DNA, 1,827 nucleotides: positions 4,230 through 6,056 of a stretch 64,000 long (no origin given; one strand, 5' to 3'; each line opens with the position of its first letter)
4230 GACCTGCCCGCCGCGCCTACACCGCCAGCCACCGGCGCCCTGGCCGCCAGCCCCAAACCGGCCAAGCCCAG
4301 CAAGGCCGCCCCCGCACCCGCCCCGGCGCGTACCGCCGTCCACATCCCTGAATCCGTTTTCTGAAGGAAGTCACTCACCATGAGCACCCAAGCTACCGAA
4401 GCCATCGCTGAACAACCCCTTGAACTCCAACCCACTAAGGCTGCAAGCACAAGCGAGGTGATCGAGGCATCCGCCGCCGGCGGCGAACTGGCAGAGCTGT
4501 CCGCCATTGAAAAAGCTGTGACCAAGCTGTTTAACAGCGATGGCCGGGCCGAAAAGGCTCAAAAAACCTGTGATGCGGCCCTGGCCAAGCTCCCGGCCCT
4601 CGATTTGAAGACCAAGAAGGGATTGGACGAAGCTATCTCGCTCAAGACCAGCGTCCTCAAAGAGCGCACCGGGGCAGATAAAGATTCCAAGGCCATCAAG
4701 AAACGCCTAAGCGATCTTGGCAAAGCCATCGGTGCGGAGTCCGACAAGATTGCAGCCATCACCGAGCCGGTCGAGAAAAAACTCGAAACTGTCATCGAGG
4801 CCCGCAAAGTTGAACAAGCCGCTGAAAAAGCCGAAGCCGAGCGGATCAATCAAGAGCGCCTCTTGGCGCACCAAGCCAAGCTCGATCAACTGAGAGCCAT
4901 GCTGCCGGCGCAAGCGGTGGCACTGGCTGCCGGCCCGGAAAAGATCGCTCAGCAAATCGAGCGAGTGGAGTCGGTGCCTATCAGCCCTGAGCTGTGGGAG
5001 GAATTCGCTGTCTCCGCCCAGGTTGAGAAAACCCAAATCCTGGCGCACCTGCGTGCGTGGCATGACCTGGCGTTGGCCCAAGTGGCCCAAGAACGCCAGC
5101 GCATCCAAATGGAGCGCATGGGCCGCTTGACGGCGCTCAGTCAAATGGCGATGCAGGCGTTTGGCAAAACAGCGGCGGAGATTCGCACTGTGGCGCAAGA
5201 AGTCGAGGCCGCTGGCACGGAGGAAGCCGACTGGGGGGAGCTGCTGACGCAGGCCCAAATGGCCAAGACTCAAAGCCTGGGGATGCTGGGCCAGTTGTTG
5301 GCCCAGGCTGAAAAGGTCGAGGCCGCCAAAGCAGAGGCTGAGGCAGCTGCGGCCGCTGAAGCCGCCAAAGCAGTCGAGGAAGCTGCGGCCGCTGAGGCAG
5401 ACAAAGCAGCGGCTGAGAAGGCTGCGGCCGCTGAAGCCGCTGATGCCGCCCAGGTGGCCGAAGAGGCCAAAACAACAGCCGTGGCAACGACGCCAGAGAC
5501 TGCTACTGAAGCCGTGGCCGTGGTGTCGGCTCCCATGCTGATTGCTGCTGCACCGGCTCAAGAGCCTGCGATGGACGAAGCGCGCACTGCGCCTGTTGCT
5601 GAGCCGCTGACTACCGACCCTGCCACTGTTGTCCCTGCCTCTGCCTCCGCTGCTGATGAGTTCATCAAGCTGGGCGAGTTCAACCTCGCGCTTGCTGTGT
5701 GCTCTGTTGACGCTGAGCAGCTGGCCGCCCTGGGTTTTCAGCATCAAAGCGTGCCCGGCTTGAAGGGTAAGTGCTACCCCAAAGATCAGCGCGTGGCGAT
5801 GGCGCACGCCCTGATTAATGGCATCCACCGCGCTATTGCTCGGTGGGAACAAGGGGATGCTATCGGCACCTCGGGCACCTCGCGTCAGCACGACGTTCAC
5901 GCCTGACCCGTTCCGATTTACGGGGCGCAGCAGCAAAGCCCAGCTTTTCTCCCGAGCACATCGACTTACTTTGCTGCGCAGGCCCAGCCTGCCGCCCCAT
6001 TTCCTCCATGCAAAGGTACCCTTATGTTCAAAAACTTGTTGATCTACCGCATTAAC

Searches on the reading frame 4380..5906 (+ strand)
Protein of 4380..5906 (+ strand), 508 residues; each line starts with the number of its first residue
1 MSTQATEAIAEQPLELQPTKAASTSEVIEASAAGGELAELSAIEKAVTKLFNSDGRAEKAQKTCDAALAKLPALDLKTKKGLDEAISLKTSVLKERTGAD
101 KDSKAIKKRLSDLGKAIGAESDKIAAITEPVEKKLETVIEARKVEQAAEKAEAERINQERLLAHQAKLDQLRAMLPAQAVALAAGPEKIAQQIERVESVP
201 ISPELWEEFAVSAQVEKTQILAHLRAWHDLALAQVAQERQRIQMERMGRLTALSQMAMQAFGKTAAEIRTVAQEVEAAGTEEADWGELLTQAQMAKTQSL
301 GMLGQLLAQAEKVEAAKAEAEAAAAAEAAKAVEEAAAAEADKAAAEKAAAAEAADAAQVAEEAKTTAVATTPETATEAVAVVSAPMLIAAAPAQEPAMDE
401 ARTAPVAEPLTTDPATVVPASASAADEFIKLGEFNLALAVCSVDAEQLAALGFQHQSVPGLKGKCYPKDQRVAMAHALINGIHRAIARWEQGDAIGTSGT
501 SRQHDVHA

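Call 51: search_protein_families(library=phrogs, proteins=[window:4380-5906:+], max_evalue=0.0001)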
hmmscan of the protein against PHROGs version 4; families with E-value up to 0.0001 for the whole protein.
window:4380-5906:+ (508 aa): 4 families
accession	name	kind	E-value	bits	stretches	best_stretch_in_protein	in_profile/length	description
phrog_16469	-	unknown function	1.1e-09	39.3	2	74-235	55-213/392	-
phrog_1376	-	unknown function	9.1e-08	32.7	0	39-226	9-178/362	-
phrog_17928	-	unknown function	1.2e-07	31.8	1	69-246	88-258/511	-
phrog_6347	-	unknown function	1.8e-05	25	0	72-363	34-331/384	-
